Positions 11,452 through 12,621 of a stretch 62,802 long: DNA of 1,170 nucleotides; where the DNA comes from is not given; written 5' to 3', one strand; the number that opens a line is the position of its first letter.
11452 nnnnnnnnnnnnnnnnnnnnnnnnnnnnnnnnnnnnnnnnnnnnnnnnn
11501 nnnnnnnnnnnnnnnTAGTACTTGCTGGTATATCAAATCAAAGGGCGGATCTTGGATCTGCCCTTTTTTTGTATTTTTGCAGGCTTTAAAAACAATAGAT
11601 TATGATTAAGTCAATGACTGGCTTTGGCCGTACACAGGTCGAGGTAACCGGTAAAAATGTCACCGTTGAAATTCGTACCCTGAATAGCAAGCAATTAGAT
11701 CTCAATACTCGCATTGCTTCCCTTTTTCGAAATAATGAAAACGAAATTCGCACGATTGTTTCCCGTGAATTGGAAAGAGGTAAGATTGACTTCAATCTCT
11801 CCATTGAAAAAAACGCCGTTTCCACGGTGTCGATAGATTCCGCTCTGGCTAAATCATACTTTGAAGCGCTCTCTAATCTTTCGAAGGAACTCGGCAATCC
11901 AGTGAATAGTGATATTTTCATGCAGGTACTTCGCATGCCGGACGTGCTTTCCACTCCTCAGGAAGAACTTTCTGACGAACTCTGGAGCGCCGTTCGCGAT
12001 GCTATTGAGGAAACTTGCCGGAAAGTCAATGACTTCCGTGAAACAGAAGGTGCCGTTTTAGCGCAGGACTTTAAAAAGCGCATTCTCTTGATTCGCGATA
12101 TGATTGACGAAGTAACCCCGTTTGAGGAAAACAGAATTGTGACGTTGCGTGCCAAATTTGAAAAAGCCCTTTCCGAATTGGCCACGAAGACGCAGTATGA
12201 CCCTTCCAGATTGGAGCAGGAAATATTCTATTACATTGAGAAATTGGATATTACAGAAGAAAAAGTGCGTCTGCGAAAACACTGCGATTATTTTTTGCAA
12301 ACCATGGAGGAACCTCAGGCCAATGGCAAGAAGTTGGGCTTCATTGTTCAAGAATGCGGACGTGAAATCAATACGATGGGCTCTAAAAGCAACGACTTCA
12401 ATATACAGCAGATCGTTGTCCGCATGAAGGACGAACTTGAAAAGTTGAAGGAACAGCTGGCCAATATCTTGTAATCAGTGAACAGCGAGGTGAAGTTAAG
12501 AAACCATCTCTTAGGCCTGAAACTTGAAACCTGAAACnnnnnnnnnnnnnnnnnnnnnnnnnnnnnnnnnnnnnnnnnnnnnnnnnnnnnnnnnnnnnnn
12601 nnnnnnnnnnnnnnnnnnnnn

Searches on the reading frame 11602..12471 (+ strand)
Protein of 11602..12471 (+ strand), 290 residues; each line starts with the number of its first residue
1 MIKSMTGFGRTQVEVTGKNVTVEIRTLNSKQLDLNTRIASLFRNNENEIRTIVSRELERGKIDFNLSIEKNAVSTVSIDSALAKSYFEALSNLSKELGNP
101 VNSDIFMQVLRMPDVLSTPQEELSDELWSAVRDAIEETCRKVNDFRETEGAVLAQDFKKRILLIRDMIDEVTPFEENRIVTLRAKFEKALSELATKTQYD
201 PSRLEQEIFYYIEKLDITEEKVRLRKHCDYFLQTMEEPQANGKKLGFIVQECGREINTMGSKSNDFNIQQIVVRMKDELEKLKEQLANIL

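Call 55: search_protein_families(library=pfam, proteins=[window:11602-12471:+], max_evalue=0.000001)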
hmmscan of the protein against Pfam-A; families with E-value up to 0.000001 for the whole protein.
window:11602-12471:+ (290 aa): 2 families
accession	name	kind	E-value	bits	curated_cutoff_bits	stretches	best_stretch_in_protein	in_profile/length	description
PF03755.18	YicC-like_N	-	1.3e-41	143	25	1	2-154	1-155/156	Endoribonuclease YicC-like, N-terminal region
PF08340.16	YicC-like_C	-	4.1e-38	130.6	27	1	175-289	5-119/120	Endoribonuclease YicC-like, C-terminal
